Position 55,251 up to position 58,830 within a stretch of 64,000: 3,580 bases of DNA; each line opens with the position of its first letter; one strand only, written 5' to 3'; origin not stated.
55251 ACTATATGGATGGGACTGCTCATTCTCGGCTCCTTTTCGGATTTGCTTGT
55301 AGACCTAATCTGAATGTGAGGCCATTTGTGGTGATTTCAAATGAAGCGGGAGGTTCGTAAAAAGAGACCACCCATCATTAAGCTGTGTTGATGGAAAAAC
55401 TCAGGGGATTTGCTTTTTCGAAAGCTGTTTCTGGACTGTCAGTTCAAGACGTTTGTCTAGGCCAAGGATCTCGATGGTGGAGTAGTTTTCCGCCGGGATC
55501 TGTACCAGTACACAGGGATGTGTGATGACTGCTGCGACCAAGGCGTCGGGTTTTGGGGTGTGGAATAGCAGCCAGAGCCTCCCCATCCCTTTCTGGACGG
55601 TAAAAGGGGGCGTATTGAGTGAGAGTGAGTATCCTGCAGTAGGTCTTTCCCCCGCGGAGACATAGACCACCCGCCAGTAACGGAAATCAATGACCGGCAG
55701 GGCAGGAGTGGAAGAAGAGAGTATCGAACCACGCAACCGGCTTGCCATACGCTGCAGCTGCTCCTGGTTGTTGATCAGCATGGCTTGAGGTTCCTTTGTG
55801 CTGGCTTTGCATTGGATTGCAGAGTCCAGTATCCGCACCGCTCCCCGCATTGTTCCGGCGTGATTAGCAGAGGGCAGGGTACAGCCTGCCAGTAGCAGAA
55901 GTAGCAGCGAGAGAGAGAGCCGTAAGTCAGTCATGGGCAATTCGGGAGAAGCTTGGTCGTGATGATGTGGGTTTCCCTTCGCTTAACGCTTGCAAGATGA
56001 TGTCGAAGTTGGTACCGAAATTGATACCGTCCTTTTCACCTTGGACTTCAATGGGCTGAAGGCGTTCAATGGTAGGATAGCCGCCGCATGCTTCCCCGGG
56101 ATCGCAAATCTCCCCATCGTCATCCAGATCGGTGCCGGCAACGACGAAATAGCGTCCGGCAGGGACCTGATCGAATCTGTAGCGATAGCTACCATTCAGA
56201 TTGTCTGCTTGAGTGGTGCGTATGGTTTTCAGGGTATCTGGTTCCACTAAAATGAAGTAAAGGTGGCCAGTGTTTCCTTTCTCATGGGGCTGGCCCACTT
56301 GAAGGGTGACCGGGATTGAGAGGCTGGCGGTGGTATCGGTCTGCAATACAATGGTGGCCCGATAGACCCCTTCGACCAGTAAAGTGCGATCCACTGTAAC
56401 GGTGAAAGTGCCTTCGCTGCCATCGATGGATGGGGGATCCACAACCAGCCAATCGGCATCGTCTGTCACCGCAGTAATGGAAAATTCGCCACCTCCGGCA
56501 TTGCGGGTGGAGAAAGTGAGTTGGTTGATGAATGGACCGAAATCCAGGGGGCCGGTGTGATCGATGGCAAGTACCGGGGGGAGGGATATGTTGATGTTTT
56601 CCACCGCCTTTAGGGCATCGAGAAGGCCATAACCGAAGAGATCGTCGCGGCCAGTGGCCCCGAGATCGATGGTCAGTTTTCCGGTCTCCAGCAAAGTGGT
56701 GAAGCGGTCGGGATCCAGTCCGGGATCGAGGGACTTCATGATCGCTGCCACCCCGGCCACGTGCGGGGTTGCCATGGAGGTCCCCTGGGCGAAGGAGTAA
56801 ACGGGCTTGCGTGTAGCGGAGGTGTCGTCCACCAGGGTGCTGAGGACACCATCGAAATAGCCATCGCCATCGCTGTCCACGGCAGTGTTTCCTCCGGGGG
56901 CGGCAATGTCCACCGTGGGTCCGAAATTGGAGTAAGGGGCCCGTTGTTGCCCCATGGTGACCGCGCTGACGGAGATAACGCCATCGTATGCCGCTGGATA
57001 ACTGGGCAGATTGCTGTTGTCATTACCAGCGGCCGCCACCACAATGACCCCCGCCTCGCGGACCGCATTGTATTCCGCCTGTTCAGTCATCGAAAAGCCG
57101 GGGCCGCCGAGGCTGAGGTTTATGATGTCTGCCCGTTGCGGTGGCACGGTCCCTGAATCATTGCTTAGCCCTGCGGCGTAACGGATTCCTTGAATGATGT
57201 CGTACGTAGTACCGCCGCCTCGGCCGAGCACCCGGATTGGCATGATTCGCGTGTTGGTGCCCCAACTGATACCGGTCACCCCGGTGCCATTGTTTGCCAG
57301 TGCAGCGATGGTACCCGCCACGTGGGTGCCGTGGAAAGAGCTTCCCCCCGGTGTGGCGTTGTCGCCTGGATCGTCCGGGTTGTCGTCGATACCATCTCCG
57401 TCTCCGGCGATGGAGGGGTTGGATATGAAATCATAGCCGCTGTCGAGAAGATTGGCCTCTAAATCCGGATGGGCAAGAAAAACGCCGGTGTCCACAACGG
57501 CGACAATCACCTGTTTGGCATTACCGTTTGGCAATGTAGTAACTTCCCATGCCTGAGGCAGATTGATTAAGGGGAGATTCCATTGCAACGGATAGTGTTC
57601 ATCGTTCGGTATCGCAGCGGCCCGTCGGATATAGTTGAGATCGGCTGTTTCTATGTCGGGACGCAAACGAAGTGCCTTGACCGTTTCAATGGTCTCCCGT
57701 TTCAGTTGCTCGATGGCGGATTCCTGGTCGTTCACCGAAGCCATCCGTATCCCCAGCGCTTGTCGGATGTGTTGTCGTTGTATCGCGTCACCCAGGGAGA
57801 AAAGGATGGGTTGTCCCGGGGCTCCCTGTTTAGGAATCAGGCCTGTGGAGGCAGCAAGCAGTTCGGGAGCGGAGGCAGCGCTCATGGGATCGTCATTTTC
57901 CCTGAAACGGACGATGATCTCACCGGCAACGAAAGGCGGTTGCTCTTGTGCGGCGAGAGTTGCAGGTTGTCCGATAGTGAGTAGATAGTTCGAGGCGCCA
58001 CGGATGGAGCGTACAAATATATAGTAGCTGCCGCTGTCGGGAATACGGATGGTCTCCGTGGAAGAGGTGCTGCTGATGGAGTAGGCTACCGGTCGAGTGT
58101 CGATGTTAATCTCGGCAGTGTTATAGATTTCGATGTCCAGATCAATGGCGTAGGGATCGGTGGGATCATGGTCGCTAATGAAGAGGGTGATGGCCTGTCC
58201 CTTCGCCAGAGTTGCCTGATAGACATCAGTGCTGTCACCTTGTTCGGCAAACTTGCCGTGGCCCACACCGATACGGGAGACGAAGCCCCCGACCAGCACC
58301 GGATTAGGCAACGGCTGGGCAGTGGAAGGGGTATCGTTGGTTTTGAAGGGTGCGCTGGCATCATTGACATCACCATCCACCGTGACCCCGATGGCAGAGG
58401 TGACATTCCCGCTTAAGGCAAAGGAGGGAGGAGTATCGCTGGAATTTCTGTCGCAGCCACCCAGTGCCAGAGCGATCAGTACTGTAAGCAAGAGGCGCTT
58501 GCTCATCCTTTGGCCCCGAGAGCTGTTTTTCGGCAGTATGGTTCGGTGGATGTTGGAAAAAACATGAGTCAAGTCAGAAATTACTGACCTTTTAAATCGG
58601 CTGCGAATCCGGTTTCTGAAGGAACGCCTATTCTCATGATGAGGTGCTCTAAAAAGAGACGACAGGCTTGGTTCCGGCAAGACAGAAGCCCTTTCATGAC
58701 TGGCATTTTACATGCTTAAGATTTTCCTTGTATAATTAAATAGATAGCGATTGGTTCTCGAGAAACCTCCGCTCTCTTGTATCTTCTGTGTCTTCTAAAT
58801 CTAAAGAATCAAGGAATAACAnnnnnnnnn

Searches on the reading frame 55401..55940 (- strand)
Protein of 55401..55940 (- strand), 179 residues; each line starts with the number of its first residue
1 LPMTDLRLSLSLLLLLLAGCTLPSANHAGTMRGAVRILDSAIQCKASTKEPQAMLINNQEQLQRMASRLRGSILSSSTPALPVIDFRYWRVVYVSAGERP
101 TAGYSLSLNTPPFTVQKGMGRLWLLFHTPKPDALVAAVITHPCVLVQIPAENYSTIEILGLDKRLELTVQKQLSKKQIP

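Call 28: search_protein_families(library=ncbifam, proteins=[window:55401-55940:-], max_evalue=1)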
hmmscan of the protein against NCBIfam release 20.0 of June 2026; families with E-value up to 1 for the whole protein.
window:55401-55940:- (179 aa): 1 family
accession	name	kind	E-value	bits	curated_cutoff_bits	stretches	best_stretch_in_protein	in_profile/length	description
NF033596.1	denti_PrcB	equivalog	8.2e-13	48.6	125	1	37-158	66-176/176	dentilisin complex subunit PrcB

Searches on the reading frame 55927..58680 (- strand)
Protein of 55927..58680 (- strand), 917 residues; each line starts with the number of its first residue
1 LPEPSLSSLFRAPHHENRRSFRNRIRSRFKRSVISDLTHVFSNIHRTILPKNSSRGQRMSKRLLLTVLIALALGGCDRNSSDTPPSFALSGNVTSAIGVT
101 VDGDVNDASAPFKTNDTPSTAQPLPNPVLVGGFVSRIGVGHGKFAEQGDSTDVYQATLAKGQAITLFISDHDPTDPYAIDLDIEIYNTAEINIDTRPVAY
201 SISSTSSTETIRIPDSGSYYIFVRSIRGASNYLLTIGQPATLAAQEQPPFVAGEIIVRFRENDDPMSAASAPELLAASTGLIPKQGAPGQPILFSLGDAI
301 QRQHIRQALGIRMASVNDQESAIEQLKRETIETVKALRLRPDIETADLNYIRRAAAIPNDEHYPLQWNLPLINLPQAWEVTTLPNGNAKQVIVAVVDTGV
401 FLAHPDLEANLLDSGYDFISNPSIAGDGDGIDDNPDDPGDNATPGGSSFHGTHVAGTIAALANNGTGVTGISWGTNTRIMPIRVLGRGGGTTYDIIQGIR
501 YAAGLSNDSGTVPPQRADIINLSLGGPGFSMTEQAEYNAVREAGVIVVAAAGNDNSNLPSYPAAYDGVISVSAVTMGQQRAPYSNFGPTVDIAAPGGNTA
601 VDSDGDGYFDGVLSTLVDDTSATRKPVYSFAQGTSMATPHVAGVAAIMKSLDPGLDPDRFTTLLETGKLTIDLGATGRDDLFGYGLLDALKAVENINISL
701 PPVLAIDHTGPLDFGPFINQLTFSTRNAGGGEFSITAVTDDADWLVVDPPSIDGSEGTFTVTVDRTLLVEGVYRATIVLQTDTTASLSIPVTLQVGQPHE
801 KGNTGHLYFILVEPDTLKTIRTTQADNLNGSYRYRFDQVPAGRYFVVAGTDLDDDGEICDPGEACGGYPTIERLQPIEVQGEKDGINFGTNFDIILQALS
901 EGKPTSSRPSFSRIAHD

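Call 28: search_protein_families(library=ncbifam, proteins=[window:55927-58680:-], max_evalue=1)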
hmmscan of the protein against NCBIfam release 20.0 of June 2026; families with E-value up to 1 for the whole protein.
window:55927-58680:- (917 aa): 7 families
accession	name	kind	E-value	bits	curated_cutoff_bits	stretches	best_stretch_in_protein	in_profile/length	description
TIGR03921.1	T7SS_mycosin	equivalog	6.1e-41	140.7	278.75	1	373-696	2-288/353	type VII secretion-associated serine protease mycosin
NF033595.1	denti_PrtP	equivalog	3.9e-38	131.4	300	1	387-697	188-506/606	dentilisin complex serine proteinase subunit PrtP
NF049966.1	QH_SP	equivalog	9.8e-11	41.4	165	1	476-573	56-142/219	subtilisin-like serine protease QhpE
TIGR03895.1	protease_PatA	subfamily_domain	1.1e-08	34.3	421.05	1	450-651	1-179/606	PatA/PatG family cyanobactin maturation protease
NF040553.1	SGO_0316_fam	subfamily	3.7e-06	24.9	1400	2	621-650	680-709/1486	SGO_0316/SGO_0317 family LPXTG-anchored serine peptidase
NF051851.1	AtpSerPepEprS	equivalog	0.0022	16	1700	1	627-692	296-362/988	autotransporter serine peptidase EprS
NF040809.1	germ_prot_CspBA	exception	0.11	10.1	1250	1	632-648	456-472/1099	bifunctional germination protease/germinant receptor pseudoprotease CspBA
